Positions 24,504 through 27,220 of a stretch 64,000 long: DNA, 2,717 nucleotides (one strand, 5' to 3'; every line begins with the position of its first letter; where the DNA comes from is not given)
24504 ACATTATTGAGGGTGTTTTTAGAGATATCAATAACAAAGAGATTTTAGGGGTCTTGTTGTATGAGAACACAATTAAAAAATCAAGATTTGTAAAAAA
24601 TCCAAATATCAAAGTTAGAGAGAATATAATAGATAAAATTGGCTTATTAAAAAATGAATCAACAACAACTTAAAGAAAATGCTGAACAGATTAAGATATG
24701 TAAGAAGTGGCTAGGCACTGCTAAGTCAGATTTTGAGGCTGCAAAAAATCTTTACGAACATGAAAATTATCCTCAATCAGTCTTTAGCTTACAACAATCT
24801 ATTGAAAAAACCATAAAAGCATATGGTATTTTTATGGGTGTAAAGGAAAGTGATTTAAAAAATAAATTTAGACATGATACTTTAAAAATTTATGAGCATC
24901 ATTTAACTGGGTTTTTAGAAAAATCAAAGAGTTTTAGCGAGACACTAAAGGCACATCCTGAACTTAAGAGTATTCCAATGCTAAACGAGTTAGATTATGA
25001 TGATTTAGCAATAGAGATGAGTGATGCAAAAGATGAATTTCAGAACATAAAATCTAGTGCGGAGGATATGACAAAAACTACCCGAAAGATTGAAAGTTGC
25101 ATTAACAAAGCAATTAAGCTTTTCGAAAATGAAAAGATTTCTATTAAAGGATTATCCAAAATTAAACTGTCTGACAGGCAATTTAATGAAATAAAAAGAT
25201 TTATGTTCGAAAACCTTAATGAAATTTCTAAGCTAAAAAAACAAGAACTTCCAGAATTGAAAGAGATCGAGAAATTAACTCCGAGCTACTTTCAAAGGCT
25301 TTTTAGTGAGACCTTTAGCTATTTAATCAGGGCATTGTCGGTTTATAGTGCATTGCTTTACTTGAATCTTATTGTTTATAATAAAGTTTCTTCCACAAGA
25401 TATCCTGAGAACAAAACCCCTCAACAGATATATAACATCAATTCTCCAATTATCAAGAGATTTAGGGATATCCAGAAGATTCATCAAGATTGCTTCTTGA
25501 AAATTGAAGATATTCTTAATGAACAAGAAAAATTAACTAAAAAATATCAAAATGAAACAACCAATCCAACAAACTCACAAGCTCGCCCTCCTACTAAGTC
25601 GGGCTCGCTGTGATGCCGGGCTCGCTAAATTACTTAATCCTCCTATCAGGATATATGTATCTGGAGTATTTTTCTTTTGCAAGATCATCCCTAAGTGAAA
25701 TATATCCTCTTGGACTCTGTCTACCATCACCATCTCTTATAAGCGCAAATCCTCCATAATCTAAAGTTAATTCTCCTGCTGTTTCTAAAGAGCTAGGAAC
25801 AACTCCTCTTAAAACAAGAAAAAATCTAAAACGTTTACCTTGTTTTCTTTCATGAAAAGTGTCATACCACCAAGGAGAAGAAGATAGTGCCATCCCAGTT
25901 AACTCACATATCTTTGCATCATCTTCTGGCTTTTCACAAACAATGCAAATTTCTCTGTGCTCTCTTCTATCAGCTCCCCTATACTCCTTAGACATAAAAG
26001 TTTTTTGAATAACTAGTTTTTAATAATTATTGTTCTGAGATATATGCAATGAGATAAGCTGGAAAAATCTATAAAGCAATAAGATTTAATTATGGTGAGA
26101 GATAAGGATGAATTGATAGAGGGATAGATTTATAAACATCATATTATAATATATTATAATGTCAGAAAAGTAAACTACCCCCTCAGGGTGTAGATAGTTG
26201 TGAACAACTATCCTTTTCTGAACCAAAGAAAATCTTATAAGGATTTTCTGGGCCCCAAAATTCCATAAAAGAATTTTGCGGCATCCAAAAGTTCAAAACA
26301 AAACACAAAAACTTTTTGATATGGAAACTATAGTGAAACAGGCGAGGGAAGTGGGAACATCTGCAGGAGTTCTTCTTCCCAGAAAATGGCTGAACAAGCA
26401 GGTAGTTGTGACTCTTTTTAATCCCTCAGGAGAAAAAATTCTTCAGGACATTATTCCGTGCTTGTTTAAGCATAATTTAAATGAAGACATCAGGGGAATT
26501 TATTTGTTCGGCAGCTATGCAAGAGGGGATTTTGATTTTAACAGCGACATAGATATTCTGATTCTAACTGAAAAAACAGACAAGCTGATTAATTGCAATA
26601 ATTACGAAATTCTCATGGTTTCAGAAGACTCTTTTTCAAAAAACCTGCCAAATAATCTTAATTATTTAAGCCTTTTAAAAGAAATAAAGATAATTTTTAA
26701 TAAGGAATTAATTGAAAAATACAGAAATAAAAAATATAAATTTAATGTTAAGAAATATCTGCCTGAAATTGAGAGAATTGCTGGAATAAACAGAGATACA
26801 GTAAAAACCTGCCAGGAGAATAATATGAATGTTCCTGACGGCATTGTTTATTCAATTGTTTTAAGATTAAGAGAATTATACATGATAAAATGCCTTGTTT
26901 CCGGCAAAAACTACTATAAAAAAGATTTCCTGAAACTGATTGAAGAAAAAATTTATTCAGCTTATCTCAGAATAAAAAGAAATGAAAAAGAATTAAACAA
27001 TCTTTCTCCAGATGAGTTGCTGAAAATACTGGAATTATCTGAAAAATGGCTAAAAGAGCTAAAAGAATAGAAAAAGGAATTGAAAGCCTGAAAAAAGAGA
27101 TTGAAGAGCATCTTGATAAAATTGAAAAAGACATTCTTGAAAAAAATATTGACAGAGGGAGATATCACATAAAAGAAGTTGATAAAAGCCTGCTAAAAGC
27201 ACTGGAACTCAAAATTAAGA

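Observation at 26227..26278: A ~52-nt double-hairpin miniature element with compensatory stem changes; the second copy is inserted into a tRNA trailer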

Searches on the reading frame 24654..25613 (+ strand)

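Call 18: search_protein_families(library=pfam, proteins=[window:24654-25613:+], max_evalue=0.01)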
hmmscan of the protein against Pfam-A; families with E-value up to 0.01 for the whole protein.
window:24654-25613:+ (319 aa): 2 families
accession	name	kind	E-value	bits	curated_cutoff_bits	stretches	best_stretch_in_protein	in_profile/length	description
PF05168.19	HEPN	-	4.3e-10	40.2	22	1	17-145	2-99/117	HEPN domain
PF18728.6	HEPN_AbiV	-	0.0011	19.5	27.1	1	15-132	5-116/155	AbiV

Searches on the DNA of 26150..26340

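Call 26: search_rna_families(source=window, start=26150, end=26340, threshold=evalue, max_evalue=10)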
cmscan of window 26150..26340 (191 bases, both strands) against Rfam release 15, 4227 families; matches with E-value up to 10: 13.
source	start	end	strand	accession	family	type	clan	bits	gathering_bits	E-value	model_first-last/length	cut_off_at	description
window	26184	26301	+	RF02316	TtnuHACA9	Gene; snRNA; snoRNA; HACA-box;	-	19.2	100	0.55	1-135/135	no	Tetrahymena snoRNA TtnuHACA9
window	26225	26321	-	RF02875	AS-pc01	Gene; antisense;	-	18.9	79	0.27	1-99/99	no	Antisense to pHK01_035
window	26239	26272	-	RF00480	HIV_FE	Cis-reg; frameshift_element;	-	17.7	45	2.7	1-52/52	no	HIV Ribosomal frameshift signal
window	26161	26197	+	RF01376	CRISPR-DR63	Gene; CRISPR;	CL00015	17.3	37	2.2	1-37/37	no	CRISPR RNA direct repeat element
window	26232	26315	+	RF00540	snopsi18S-1854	Gene; snRNA; snoRNA; HACA-box;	-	17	40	1.4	1-156/156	no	Small nucleolar RNA psi18S-1854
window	26257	26331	-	RF00314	snoZ182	Gene; snRNA; snoRNA; CD-box;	-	16.3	80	1.4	1-92/92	no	Small nucleolar RNA Z182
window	26297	26328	+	RF01376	CRISPR-DR63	Gene; CRISPR;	CL00015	14.8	37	7.7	1-37/37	no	CRISPR RNA direct repeat element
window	26245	26307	+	RF02753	ES173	Gene; sRNA;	-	13.2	90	5.2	1-64/64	no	ES173 sRNA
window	26271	26306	-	RF04360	psbT-asRNA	Gene; antisense;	-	12.8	48.5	4.5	1-38/38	no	Plastid psbT antisense RNA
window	26227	26281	-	RF00659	mir-365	Gene; miRNA;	-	12.7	62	6.8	1-86/86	no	mir-365 microRNA precursor family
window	26212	26254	-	RF01787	drz-agam-1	Gene; ribozyme;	-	12.5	37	4.8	1-82/82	no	drz-agam-1 ribozyme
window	26230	26274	-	RF04252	mir-8186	Gene; miRNA;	-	12.5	80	6.6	1-61/61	no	mir-8186 microRNA precursor family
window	26192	26294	-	RF02581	tsr32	Gene; sRNA;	-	11.4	98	8.7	28-125/151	no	S. aureus tsr32 small RNA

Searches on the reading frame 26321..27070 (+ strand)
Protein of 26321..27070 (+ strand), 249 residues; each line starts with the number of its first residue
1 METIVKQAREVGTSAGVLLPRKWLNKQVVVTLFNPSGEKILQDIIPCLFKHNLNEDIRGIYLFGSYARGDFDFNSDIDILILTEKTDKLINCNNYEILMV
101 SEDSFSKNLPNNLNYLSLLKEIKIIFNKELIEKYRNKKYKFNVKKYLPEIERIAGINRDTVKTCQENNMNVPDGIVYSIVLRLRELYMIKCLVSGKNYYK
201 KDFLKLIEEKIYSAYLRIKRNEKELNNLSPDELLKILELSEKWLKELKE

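Call 18: search_protein_families(library=pfam, proteins=[window:26321-27070:+], max_evalue=0.01)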
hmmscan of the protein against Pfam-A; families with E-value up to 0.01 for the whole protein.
window:26321-27070:+ (249 aa): 3 families
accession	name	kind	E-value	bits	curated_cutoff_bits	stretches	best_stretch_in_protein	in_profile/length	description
PF01909.29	NTP_transf_2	-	6.2e-11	43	21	1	57-134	14-67/93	Nucleotidyltransferase domain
PF18765.7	Polbeta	-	1.2e-10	41.9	26.9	1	54-96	10-52/93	Polymerase beta, Nucleotidyltransferase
PF09853.14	DUF2080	-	0.0018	18.4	21.5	1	4-33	18-47/50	Putative transposon-encoded protein (DUF2080)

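Call 52: find_encoding_contigs(protein=window:26321-27070:+, flank=3000, max_places=6)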
Protein window:26321-27070:+ (249 aa): 8 contigs read that carry it; 6 places shown.
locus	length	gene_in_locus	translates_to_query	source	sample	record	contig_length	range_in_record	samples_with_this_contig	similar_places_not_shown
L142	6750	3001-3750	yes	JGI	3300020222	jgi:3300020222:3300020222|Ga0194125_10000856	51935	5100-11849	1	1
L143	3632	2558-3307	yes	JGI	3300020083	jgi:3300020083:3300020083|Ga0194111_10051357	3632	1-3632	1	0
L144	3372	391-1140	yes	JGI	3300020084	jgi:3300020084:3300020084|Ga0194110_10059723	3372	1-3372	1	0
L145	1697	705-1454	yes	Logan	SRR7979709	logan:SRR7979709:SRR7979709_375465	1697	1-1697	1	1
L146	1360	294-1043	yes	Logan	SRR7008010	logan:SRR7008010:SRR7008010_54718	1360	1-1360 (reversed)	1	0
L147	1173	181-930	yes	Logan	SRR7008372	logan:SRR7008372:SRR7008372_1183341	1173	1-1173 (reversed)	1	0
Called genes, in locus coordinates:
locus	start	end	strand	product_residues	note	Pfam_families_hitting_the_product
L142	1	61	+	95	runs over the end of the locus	-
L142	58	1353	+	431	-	-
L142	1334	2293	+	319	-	PF05168:HEPN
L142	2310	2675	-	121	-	-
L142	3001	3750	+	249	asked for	PF01909:NTP_transf_2, PF18765:Polbeta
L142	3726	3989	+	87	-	-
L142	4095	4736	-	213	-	-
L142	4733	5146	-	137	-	PF00293:NUDIX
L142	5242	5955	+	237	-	PF01978:TrmB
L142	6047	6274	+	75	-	PF10884:DUF2683 (weak)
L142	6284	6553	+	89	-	PF05016:ParE_toxin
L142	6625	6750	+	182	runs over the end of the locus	PF01047:MarR (weak), PF01909:NTP_transf_2, PF18765:Polbeta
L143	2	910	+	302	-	?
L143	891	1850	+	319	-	PF05168:HEPN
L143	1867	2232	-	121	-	-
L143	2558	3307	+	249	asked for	PF01909:NTP_transf_2, PF18765:Polbeta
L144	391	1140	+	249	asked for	PF01909:NTP_transf_2, PF18765:Polbeta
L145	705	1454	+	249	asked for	PF01909:NTP_transf_2, PF18765:Polbeta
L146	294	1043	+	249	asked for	PF01909:NTP_transf_2, PF18765:Polbeta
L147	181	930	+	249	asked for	PF01909:NTP_transf_2, PF18765:Polbeta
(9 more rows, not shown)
